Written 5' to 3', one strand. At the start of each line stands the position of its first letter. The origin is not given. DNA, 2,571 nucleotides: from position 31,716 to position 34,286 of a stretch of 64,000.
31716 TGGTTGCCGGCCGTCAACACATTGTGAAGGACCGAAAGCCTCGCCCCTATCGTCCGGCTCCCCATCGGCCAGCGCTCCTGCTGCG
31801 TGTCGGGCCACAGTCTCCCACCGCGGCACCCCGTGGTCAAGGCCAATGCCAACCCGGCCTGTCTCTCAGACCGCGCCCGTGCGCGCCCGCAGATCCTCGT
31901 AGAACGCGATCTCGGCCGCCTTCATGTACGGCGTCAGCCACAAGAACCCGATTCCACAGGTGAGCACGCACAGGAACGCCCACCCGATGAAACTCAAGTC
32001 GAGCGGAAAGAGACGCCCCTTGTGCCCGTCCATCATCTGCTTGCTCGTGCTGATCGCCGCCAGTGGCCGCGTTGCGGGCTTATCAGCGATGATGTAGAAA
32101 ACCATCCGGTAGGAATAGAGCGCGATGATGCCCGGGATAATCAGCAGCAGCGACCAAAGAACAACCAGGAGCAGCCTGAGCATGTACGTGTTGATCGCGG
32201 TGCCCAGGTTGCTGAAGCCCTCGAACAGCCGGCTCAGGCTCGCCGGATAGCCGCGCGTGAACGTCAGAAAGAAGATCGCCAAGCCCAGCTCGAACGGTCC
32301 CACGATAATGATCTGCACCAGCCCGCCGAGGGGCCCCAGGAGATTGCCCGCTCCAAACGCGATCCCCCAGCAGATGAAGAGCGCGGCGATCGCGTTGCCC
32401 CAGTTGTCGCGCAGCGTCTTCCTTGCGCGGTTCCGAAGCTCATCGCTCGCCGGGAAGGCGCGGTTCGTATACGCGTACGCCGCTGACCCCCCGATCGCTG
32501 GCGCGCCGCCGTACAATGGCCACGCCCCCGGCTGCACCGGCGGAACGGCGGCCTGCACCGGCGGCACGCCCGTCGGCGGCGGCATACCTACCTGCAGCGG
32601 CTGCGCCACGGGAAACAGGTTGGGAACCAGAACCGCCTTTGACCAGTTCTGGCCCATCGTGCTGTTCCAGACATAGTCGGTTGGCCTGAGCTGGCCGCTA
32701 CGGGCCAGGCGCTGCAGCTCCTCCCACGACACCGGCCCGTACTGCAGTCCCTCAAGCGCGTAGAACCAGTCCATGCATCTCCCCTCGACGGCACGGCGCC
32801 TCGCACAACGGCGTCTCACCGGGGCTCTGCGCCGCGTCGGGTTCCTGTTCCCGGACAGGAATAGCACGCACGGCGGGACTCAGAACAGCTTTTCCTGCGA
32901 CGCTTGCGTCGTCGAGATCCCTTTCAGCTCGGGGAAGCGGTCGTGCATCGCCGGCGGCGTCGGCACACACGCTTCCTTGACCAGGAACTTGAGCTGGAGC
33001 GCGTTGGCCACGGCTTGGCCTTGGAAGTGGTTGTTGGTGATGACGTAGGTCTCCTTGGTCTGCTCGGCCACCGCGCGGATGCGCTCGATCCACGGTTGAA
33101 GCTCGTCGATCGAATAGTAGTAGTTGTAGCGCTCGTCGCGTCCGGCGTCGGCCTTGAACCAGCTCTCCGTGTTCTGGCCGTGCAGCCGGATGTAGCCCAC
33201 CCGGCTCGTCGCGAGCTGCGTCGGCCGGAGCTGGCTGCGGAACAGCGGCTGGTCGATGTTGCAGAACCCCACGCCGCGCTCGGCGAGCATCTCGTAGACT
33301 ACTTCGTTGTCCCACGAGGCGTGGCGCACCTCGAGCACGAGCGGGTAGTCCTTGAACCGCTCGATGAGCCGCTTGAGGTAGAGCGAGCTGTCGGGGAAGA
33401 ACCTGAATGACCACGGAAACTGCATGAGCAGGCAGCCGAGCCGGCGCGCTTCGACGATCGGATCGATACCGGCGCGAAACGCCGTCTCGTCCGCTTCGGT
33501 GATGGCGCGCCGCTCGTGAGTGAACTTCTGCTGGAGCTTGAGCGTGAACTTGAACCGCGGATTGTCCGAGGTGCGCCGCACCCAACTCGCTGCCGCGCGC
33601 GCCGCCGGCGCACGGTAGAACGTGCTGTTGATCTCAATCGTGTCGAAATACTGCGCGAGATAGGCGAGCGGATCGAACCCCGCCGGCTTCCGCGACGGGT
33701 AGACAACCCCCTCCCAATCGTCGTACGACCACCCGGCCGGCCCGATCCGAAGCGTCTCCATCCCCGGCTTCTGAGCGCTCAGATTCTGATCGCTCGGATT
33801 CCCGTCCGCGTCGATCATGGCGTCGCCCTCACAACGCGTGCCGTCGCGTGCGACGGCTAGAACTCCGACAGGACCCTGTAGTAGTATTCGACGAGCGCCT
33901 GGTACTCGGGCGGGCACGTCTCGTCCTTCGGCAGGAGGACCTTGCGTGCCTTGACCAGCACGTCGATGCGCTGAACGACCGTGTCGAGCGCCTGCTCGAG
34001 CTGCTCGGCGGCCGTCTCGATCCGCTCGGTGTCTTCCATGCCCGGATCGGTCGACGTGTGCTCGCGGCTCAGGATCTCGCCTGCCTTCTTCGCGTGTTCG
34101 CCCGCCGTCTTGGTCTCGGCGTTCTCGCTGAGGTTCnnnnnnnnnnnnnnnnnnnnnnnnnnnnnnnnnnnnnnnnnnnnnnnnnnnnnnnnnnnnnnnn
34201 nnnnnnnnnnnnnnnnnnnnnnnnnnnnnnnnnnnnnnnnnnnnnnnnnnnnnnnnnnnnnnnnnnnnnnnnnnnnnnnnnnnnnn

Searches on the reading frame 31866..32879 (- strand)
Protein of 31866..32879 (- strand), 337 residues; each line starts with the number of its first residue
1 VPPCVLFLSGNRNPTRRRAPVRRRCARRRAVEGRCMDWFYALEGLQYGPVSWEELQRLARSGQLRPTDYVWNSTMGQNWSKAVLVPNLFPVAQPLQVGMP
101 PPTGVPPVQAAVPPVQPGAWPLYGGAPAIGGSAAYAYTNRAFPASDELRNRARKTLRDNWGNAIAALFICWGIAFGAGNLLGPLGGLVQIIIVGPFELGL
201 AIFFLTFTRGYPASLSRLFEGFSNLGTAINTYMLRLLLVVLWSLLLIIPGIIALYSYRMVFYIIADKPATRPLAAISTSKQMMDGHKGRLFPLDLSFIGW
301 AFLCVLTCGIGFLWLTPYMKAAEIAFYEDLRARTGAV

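Call 67: search_protein_families(library=pfam, proteins=[window:31866-32879:-], max_evalue=0.00001)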
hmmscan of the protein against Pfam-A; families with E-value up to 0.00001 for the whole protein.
window:31866-32879:- (337 aa): 2 families
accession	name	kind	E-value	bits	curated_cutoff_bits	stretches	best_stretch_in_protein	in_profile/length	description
PF06161.16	DUF975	-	9.8e-35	121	34.8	2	235-333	144-242/243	Protein of unknown function (DUF975)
PF14237.11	GYF_2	-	4.9e-11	42.7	25.8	1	38-88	1-50/50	GYF domain 2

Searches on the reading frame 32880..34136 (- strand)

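Call 67: search_protein_families(library=pfam, proteins=[window:32880-34136:-], max_evalue=0.00001)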
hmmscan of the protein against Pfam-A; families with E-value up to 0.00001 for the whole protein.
window:32880-34136:- (418 aa): 1 family
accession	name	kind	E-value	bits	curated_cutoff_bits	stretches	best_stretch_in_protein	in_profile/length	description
PF01904.24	DUF72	-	3.9e-57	194.2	25.3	1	146-383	1-215/217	Protein of unknown function DUF72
